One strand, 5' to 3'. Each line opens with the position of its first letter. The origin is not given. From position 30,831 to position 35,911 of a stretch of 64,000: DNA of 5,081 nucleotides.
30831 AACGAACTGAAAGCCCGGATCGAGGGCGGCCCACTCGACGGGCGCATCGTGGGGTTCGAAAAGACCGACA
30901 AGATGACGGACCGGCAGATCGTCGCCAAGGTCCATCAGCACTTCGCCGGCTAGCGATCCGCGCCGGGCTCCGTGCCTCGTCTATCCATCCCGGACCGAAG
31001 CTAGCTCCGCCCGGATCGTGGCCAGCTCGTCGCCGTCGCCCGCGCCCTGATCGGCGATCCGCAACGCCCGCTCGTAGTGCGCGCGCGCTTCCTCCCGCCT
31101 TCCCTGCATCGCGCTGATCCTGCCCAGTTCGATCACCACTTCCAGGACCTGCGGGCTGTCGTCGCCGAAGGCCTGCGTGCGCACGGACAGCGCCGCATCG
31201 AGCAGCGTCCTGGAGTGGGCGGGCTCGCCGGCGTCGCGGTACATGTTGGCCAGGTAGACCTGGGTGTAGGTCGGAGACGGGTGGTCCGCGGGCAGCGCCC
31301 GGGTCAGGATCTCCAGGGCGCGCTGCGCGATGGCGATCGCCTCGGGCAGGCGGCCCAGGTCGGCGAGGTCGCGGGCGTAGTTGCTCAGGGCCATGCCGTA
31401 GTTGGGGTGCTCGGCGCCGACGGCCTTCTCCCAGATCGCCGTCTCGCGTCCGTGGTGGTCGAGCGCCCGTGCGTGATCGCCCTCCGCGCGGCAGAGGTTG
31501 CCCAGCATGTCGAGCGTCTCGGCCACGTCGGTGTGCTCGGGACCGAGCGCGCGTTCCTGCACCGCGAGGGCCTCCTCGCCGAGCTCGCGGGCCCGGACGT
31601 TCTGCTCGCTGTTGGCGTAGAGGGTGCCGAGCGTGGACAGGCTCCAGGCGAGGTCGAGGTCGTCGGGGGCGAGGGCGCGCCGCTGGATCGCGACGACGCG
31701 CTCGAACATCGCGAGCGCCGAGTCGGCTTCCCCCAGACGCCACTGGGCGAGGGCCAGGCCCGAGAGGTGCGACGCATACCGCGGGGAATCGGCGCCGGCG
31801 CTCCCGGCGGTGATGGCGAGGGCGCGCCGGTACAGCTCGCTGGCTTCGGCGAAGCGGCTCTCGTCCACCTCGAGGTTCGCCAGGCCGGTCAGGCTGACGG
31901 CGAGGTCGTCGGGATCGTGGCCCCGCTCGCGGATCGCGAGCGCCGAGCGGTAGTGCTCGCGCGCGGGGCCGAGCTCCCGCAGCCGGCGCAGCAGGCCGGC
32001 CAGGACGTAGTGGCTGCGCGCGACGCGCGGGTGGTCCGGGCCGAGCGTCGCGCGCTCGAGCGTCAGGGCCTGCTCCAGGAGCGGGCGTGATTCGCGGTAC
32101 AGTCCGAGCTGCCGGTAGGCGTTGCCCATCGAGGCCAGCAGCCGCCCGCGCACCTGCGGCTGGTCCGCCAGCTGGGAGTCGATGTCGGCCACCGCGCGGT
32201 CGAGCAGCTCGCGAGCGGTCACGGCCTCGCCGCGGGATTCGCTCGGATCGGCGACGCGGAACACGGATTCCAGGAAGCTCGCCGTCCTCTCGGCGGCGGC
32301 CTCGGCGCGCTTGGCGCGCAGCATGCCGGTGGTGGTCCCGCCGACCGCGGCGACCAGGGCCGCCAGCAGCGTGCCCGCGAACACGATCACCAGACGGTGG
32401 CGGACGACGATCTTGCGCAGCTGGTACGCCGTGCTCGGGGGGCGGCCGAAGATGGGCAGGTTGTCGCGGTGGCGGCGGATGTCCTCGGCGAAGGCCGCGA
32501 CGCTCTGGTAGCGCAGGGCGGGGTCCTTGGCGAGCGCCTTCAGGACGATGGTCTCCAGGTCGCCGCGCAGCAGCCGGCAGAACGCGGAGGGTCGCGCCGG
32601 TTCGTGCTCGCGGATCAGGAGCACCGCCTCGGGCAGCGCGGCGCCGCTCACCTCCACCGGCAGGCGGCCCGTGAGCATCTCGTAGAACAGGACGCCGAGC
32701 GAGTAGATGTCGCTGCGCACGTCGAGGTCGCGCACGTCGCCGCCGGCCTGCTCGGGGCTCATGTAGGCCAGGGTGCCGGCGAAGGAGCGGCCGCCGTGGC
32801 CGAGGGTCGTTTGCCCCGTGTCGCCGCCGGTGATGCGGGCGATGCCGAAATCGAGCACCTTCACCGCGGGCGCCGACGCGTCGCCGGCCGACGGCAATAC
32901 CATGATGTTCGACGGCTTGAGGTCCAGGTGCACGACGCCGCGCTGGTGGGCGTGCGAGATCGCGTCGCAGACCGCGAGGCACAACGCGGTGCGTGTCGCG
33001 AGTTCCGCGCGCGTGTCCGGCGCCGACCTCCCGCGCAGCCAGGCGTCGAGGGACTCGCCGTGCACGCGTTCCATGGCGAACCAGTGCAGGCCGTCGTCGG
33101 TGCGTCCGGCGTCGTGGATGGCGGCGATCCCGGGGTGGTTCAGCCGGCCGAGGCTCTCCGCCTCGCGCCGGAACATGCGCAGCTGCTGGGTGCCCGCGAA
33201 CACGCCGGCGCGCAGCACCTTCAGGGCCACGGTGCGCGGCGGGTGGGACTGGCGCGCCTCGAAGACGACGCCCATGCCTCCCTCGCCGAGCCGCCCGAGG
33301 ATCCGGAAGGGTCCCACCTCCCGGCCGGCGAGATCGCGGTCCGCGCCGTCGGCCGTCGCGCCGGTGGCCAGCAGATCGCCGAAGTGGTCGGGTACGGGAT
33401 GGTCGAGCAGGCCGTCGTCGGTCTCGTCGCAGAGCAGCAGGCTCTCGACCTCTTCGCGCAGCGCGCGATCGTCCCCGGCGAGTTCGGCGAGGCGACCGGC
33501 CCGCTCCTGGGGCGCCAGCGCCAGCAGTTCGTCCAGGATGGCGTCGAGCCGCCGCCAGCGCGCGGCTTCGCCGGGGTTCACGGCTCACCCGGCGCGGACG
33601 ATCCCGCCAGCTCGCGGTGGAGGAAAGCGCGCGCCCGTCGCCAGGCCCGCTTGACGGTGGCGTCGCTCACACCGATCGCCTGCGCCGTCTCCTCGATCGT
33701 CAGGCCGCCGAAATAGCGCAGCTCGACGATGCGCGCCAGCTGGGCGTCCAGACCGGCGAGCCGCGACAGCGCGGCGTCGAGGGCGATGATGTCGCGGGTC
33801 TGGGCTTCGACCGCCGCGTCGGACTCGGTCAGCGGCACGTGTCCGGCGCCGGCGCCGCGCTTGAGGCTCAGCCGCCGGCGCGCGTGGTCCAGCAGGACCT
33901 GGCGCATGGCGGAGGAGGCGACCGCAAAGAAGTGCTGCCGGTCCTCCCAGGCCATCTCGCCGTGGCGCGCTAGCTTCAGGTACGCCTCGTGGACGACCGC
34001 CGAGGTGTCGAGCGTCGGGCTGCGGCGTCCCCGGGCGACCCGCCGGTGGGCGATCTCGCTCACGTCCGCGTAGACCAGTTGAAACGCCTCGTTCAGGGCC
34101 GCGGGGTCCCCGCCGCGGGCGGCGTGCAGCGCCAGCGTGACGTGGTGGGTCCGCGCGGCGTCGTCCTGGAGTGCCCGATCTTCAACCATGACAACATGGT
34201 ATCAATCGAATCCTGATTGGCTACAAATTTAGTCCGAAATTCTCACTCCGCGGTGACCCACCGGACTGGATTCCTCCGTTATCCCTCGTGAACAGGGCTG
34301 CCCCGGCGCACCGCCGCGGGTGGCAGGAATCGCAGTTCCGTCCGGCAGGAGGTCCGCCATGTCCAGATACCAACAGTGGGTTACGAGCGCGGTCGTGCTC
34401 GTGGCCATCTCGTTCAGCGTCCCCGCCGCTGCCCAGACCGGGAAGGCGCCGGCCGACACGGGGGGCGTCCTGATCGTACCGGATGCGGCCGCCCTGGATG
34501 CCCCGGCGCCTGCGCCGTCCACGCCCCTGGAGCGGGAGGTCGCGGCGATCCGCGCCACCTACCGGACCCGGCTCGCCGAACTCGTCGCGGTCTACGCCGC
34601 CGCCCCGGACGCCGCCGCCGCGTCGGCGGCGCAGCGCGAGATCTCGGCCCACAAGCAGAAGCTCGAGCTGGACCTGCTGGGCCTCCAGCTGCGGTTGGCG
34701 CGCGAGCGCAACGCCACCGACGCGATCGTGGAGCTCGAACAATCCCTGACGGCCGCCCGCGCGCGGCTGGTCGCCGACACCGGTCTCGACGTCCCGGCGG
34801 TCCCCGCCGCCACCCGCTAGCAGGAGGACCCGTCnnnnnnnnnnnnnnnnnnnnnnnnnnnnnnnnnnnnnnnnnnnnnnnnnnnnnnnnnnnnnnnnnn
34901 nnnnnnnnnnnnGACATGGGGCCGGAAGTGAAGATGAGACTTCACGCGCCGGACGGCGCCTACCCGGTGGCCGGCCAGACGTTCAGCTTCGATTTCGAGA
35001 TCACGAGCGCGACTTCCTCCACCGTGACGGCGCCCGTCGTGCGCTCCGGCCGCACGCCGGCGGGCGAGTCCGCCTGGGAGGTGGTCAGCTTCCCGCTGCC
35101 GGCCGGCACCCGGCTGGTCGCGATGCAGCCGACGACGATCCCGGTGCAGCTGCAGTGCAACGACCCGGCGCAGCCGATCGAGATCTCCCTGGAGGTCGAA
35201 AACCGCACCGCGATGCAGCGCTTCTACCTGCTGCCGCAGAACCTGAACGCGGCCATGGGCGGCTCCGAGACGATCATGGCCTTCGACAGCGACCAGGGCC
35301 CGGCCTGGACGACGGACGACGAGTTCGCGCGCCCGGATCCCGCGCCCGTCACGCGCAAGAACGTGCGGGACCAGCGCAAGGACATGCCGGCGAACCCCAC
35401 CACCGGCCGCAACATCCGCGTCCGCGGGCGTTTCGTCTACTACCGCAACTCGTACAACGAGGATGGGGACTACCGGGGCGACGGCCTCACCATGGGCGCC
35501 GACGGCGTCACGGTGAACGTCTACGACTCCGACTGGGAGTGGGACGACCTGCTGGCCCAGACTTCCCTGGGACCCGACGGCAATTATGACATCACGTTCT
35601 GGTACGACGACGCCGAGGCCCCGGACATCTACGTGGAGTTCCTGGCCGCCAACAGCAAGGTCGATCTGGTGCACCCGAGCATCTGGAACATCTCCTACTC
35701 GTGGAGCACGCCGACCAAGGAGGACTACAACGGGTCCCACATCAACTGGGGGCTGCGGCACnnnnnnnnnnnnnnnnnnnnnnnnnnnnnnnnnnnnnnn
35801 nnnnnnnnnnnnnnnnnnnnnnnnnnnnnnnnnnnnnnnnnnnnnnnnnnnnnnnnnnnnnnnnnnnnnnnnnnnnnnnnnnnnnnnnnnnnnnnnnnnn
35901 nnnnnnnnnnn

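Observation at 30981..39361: Kinase-associated ECF sigma / membrane Ser-Thr kinase operon, divergent from an Ala-rich secreted protein and a 1508-aa HExxH T9SS cargo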

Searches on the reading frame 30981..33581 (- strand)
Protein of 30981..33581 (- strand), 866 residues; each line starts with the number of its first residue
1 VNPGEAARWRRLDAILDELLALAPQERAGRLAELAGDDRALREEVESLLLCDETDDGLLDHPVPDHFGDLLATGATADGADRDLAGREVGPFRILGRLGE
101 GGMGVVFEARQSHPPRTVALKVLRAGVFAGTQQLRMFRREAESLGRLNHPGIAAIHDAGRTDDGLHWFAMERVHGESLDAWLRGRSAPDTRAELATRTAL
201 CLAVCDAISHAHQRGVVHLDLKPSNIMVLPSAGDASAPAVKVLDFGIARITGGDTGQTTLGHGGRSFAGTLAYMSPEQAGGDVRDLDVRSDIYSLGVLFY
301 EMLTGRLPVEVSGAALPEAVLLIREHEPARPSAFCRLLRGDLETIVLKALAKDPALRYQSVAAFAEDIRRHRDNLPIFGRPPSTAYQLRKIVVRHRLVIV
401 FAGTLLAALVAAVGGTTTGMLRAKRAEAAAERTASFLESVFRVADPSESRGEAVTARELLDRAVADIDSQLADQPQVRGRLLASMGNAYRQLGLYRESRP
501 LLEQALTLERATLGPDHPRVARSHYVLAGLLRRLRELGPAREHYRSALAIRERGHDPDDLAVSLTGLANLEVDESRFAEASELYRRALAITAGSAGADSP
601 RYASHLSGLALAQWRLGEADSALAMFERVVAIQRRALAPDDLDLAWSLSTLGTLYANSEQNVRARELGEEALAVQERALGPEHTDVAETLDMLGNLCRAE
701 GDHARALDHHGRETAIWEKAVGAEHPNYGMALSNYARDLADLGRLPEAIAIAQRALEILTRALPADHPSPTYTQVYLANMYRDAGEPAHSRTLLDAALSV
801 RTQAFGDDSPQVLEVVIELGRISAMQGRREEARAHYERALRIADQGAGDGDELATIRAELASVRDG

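Call 4: search_protein_families(library=pfam, proteins=[window:30981-33581:-], max_evalue=0.01)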
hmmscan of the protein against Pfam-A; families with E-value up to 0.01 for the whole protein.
window:30981-33581:- (866 aa): 16 families
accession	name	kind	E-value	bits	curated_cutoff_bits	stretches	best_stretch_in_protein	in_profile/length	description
PF13424.12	TPR_12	-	3.6e-63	210.2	30.1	6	483-552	7-76/77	Tetratricopeptide repeat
PF13374.12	TPR_10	-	4.2e-50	166.8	27.5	5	644-685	1-42/42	Tetratricopeptide repeat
PF24885.1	TPR_NPHP3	-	1.1e-38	133.5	100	4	616-721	112-217/239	Nephrocystin-3 TPR domain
PF00069.31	Pkinase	-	4.4e-38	131.6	31.7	1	94-311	3-199/263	Protein kinase domain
PF07719.23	TPR_2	-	1.2e-22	78.5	27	1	817-843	5-31/34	Tetratricopeptide repeat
PF07714.23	PK_Tyr_Ser-Thr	-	1.7e-22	80.4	23.1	1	95-326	4-220/258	Protein tyrosine and serine/threonine kinase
PF00515.34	TPR_1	-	5.6e-16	58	27.8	0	482-509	4-31/34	Tetratricopeptide repeat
PF13181.12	TPR_8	-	1.5e-12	47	25.7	0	481-511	3-33/34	Tetratricopeptide repeat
PF13432.12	TPR_16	-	6.5e-12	46.1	32.7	3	485-550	3-60/65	Tetratricopeptide repeat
PF17874.7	TPR_MalT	-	6.8e-11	42.5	45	2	447-590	50-190/336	MalT-like TPR region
PF13176.12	TPR_7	-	3.3e-10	39.6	27.9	0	482-511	2-31/36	Tetratricopeptide repeat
PF13428.12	TPR_14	-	6.2e-10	39.2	23.5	0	815-842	3-30/44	Tetratricopeptide repeat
PF13414.12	TPR_11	-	6.1e-06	26.3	26.8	0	569-592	2-25/42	TPR repeat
PF14559.12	TPR_19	-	1.2e-05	25.9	25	0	573-634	3-56/68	Tetratricopeptide repeat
PF07721.20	TPR_4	-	0.0044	18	27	0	604-628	2-26/26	Tetratricopeptide repeat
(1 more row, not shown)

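Call 5: search_protein_families(library=ncbifam, proteins=[window:30981-33581:-], max_evalue=0.01)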
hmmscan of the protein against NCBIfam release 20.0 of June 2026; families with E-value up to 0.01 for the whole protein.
window:30981-33581:- (866 aa): 20 families
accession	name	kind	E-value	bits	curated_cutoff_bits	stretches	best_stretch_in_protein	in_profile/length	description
NF033483.0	PknB_PASTA_kin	equivalog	9.2e-68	229.6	450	1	92-373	9-270/563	Stk1 family PASTA domain-containing Ser/Thr kinase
NF052427.1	StpK7MSMEG_1200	equivalog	2e-45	155.4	900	1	87-440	4-335/601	serine/threonine protein kinase StpK7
NF040586.1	FxSxx_TPR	equivalog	1e-36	126.8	300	2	640-860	423-644/830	FxSxx-COOH system tetratricopeptide repeat protein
TIGR03903.1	TOMM_kin_cyc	equivalog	7e-35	120.2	705.75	1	117-369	5-245/1267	TOMM system kinase/cyclase fusion protein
NF047741.1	antiphage_MADS6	equivalog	7.1e-33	114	460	2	188-371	292-460/612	methylation-associated defense system protein kinase MAD6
NF009651.0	PRK13184.1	equivalog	6.9e-29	100.4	839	1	90-371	2-290/932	serine/threonine-protein kinase PknD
NF053615.1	SerThrKinAfsKStmc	equivalog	6.4e-26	91.2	1300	1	87-325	10-228/809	protein serine/threonine kinase AfsK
NF033442.0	BREX_PglW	equivalog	1.4e-25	89.3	990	1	135-375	255-490/1391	BREX system serine/threonine kinase PglW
NF038150.1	lanthi_synth_IV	equivalog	6.9e-24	84.2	650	1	103-399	202-471/851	class IV lanthionine synthetase LanL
NF038151.1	lanthi_synth_III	equivalog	1.4e-14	53.5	575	1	91-336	221-456/833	class III lanthionine synthetase LanKC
NF043056.1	T4SS_LegK1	equivalog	1.5e-09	37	550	1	167-298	155-279/516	Dot/Icm T4SS effector kinase LegK1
NF058632.1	SerThrKinPrkT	equivalog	8e-08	31.7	280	1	92-246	23-163/322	serine/threonine protein kinase PrkT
TIGR02917.1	PEP_TPR_lipo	equivalog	5.2e-06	24.6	312.2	1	518-707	462-621/899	XrtA/PEP-CTERM system TPR-repeat protein PrsT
TIGR02521.1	type_IV_pilW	equivalog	4e-05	23.3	154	0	488-553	40-97/234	type IV pilus biogenesis/stability protein PilW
TIGR03724.2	arch_bud32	equivalog_domain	0.00013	21.6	125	1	168-252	70-135/193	KEOPS complex kinase/ATPase Bud32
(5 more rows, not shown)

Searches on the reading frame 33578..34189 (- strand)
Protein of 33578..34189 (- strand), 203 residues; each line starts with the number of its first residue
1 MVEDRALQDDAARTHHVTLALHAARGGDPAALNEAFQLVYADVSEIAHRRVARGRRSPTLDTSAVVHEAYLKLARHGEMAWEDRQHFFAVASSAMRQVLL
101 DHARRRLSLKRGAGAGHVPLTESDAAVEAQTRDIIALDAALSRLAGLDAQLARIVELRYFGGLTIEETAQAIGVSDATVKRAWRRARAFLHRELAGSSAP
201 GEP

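Call 4: search_protein_families(library=pfam, proteins=[window:33578-34189:-], max_evalue=0.01)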
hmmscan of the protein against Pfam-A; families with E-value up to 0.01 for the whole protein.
window:33578-34189:- (203 aa): 7 families
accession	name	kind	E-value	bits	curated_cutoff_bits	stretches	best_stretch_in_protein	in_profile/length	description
PF07638.17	Sigma70_ECF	-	3e-45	154.9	21.1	1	16-194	3-183/185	ECF sigma factor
PF08281.18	Sigma70_r4_2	-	2.7e-11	43.4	25.7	1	139-190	3-54/54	Sigma-70, region 4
PF04545.22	Sigma70_r4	-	1.2e-08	34.7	24.1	1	144-187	2-45/50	Sigma-70, region 4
PF13518.12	HTH_28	-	0.0022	18.5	25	1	153-188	4-38/52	Helix-turn-helix domain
PF19889.5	DUF6362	-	0.0044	17.8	31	1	127-186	36-94/98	Domain of unknown function (DUF6362)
PF06530.18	Phage_antitermQ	-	0.0064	16.9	26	0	133-194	49-110/118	Phage antitermination protein Q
PF13384.12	HTH_23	-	0.0064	16.7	24.6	0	152-185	8-39/50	Homeodomain-like domain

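Call 5: search_protein_families(library=ncbifam, proteins=[window:33578-34189:-], max_evalue=0.01)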
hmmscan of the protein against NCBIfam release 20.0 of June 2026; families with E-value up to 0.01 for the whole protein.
window:33578-34189:- (203 aa): 38 families (the best 25 are shown)
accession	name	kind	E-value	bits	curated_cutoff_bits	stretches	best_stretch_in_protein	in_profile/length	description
TIGR02999.1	Sig-70_X6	subfamily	1.3e-56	191.4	126.15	1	16-194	3-182/183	ECF-type sigma factor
TIGR02937.1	sigma70-ECF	superfamily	4.3e-17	62.2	42.9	1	31-194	2-165/165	sigma-70 family RNA polymerase sigma factor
TIGR02983.1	SigE-fam_strep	subfamily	1.3e-09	38.1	141.55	1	63-195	34-159/162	SigE family RNA polymerase sigma factor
NF058625.1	sigma_PG0214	equivalog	4.1e-08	33.1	130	1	64-195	33-162/170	GFO_1088 family ECF-type sigma factor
TIGR02984.1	Sig-70_plancto1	subfamily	1e-07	31.7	183.75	1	130-190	127-184/189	RNA polymerase sigma-70 factor, Planctomycetaceae-specific subfamily 1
NF006550.0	PRK09047.1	equivalog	2.9e-06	26.9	173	1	134-195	130-188/194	RNA polymerase sigma factor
NF008888.0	PRK11922.1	equivalog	7.8e-06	25.7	204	1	144-195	146-197/231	RNA polymerase sigma factor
NF009166.1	PRK12513.1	equivalog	9.6e-06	25.4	206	1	35-197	23-189/193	RNA polymerase sigma factor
NF009165.0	PRK12512.1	equivalog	1.3e-05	24.9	198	1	13-194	5-179/184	RNA polymerase sigma factor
NF007230.0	PRK09648.1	subfamily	1.6e-05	24.7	209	1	12-194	8-189/195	RNA polymerase sigma factor ShbA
NF005644.0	PRK07408.1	subfamily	2.2e-05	24.3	261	1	124-193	186-252/258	RNA polymerase sigma factor SigF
NF004052.0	PRK05572.1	subfamily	3.6e-05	23.4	311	1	128-187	187-243/252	SigF/SigG family RNA polymerase sporulation sigma factor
NF007227.0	PRK09645.1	subfamily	4.3e-05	23.5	202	1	63-188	41-165/177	sigma-70 family RNA polymerase sigma factor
TIGR02954.1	Sig70_famx3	hypoth_equivalog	4.4e-05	23.3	188.5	1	120-195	96-168/170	RNA polymerase sigma-70 factor, TIGR02954 family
TIGR02980.1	SigBFG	subfamily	7.7e-05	22.5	234.35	1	131-193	163-225/227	SigB/SigF/SigG family RNA polymerase sigma factor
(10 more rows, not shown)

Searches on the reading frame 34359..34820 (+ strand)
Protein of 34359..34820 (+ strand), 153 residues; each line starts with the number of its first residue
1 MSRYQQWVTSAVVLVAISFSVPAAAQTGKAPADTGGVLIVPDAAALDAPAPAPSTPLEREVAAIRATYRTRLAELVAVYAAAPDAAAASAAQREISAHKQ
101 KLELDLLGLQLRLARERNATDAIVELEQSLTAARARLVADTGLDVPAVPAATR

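Call 4: search_protein_families(library=pfam, proteins=[window:34359-34820:+], max_evalue=0.01)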
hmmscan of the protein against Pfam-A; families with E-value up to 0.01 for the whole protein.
window:34359-34820:+ (153 aa): 0 families

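Call 5: search_protein_families(library=ncbifam, proteins=[window:34359-34820:+], max_evalue=0.01)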
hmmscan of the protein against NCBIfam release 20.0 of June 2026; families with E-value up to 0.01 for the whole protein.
window:34359-34820:+ (153 aa): 1 family
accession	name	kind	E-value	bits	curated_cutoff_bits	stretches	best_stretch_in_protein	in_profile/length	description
NF049876.1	CellDivBlhA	equivalog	0.0098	16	250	0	59-134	113-190/199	cell division protein BlhA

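Call 71: search_protein_families(library=pfam, alignment_id=A4, max_evalue=10)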
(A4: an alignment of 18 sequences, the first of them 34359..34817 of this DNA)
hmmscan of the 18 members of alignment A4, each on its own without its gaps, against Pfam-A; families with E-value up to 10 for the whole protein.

A. member 1, window:34359-34817:+ (153 aa): 3 families
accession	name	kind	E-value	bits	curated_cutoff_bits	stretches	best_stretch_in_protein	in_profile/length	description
PF09017.16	Transglut_prok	-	0.27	11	25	1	16-79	57-117/414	Microbial transglutaminase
PF08285.16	DPM3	-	0.43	11.2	25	0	1-21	1-21/90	Dolichol-phosphate mannosyltransferase subunit 3 (DPM3)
PF10400.15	Vir_act_alpha_C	-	2.3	9.4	22.4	0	107-137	5-35/78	Virulence activator alpha C-term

B. families by the number of members that match (of 18 scanned): 25 families
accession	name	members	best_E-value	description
PF10400.15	Vir_act_alpha_C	3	0.07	Virulence activator alpha C-term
PF01867.21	Cas_Cas1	1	0.0031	CRISPR associated protein Cas1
PF08626.16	TRAPPC9-Trs120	1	0.0098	Transport protein Trs120 or TRAPPC9, TRAPP II complex subunit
PF10123.14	Mu-like_Pro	1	0.018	Mu-like prophage I protein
PF15665.10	FAM184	1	0.023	Family with sequence similarity 184, A and B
PF14362.11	DUF4407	1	0.044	Domain of unknown function (DUF4407)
PF06657.18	Cep57_MT_bd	1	0.05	Centrosome microtubule-binding domain of Cep57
PF04871.18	Uso1_p115_C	1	0.074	Uso1 / p115 like vesicle tethering protein, C terminal region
PF24610.1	DUF7623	1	0.075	Domain of unknown function (DUF7623)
PF16286.10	DUF4932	1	0.086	Domain of unknown function (DUF4932)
PF09295.16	ChAPs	1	0.091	ChAPs (Chs5p-Arf1p-binding proteins)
PF11629.13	Mst1_SARAH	1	0.12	C terminal SARAH domain of Mst1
PF18453.6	C4bp_oligo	1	0.14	Oligomerization domain of C4b-binding protein alpha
PF07361.16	Cytochrom_B562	1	0.14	Cytochrome b562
PF08172.17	CASP_C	1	0.15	CASP C terminal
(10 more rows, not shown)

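Call 72: search_solved_structures(query=A4, max_evalue=10)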
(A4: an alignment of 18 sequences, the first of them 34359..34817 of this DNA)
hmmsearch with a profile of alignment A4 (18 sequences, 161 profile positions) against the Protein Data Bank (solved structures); distinct sequences matched with E-value up to 10: 7.
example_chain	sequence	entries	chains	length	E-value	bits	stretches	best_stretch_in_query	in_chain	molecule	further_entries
6sct_D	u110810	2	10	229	0.14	15.8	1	20-89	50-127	Clathrin light chain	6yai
9tlm_A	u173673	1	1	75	0.45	14.2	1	69-131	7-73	Sc-apCC-2-MCL-1-1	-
8bcv_F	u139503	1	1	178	0.92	13.2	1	67-107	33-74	Photosystem I reaction center subunit III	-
5vgz_E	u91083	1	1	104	1.4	12.6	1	63-100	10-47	26S proteasome regulatory subunit 10B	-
4nkg_B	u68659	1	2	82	1.5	12.5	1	84-126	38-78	Serine/threonine-protein kinase N1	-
7ewk_F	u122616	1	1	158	1.6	12.4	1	70-107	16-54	Photosystem I reaction center subunit F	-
8vea_A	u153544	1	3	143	4.7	10.9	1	108-146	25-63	Designed helical oligomer sg266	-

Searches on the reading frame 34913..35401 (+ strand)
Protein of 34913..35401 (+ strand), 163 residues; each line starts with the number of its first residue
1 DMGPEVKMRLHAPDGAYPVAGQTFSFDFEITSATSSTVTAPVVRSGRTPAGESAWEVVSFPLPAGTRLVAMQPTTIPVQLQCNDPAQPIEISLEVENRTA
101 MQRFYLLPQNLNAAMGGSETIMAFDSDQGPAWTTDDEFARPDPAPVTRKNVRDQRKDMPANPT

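Call 75: search_protein_families(library=pfam, proteins=[window:34913-35401:+], max_evalue=5)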
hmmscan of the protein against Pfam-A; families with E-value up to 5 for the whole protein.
window:34913-35401:+ (163 aa): 0 families

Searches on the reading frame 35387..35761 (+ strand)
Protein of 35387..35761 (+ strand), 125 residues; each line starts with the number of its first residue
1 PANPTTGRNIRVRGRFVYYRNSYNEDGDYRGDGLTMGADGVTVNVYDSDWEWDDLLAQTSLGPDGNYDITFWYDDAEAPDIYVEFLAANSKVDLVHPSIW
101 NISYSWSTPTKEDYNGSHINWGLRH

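Call 75: search_protein_families(library=pfam, proteins=[window:35387-35761:+], max_evalue=5)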
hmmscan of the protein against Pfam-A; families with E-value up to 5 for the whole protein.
window:35387-35761:+ (125 aa): 1 family
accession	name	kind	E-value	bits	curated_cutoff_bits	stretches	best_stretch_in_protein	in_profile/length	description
PF01060.29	TTR-52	-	0.011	16.7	24.9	1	38-84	11-58/79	Transthyretin-like family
